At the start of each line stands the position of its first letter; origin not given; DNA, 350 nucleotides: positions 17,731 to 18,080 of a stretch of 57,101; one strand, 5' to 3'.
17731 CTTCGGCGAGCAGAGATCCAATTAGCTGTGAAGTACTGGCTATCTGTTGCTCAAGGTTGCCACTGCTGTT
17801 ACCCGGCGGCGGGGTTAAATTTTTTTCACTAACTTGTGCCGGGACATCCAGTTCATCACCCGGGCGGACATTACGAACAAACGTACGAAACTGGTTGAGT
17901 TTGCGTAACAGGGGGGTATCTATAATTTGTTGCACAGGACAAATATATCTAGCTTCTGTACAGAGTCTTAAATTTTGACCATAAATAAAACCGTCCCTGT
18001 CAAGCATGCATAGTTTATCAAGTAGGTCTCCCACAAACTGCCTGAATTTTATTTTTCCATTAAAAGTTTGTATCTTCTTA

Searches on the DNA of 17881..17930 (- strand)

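Call 22: search_dna_similar(query=window:17881-17930:-, collection=ecoli_genomes, mode=near, max_rows=15, rows=spread)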
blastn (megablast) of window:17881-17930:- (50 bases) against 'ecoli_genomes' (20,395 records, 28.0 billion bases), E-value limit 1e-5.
Records with a match: 2059; places in all: 2060; records where one place covers at least 80% of the query: 2058.
Genomes with a match: 2058 of 5426; with a place that covers at least 80% of the query: 2057. Places per genome that has any: lowest 1, median 1, highest 2. On chromosomes: 2058 places; on plasmids: 2.
Best place of each record, by identity: >=99% 2047; 95-99% 12.
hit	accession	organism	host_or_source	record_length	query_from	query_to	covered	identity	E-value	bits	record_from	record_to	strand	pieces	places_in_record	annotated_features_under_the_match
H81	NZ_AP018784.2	Escherichia coli strain SK1144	-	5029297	1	50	100%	100.0%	5e-17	94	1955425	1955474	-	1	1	inverse autotransporter beta domain-containing protein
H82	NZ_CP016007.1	Escherichia coli strain NGF1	Mus musculus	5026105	1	50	100%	100.0%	5e-17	94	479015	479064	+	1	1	inverse autotransporter beta domain-containing protein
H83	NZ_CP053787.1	Escherichia coli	Wild boar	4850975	1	50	100%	100.0%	5e-17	94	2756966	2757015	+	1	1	inverse autotransporter beta domain-containing protein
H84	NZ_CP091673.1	Escherichia coli strain KKo009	river water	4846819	1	50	100%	100.0%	5e-17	94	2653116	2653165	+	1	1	inverse autotransporter beta domain-containing protein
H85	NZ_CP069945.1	Escherichia coli strain FDAARGOS_1373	Homo sapiens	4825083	1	50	100%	100.0%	5e-17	94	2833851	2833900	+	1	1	inverse autotransporter beta domain-containing protein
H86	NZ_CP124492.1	Escherichia coli strain AVS0225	environmental: river near WWTP effluent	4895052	1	50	100%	100.0%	5e-17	94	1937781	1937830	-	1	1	inverse autotransporter beta domain-containing protein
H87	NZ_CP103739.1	Escherichia coli strain 3359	Homo sapiens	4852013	1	50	100%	100.0%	5e-17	94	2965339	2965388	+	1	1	inverse autotransporter beta domain-containing protein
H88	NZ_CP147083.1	Escherichia coli strain JSWP006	municipal wastewater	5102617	1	50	100%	100.0%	5e-17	94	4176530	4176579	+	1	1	inverse autotransporter beta domain-containing protein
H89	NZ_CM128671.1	Escherichia coli strain EC65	urine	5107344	1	50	100%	100.0%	5e-17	94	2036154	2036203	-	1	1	inverse autotransporter beta domain-containing protein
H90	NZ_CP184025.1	Escherichia coli strain 1435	Homo sapiens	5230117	1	50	100%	100.0%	5e-17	94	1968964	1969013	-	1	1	inverse autotransporter beta domain-containing protein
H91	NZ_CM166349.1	Escherichia coli strain CH4794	Homo sapiens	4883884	1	50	100%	100.0%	5e-17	94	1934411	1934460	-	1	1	inverse autotransporter beta domain-containing protein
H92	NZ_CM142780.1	Escherichia coli strain GPEC1352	chicken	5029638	1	50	100%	100.0%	5e-17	94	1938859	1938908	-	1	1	inverse autotransporter beta domain-containing protein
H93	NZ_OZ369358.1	Escherichia coli strain Esc20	not applicable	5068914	1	50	100%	100.0%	5e-17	94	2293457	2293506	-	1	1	inverse autotransporter beta domain-containing protein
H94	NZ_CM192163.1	Escherichia coli strain CMZE063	Homo sapiens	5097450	1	50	100%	100.0%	5e-17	94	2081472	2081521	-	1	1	inverse autotransporter beta domain-containing protein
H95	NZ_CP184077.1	Escherichia coli strain 1450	Homo sapiens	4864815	1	35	70%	100.0%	1e-8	66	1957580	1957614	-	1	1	hypothetical protein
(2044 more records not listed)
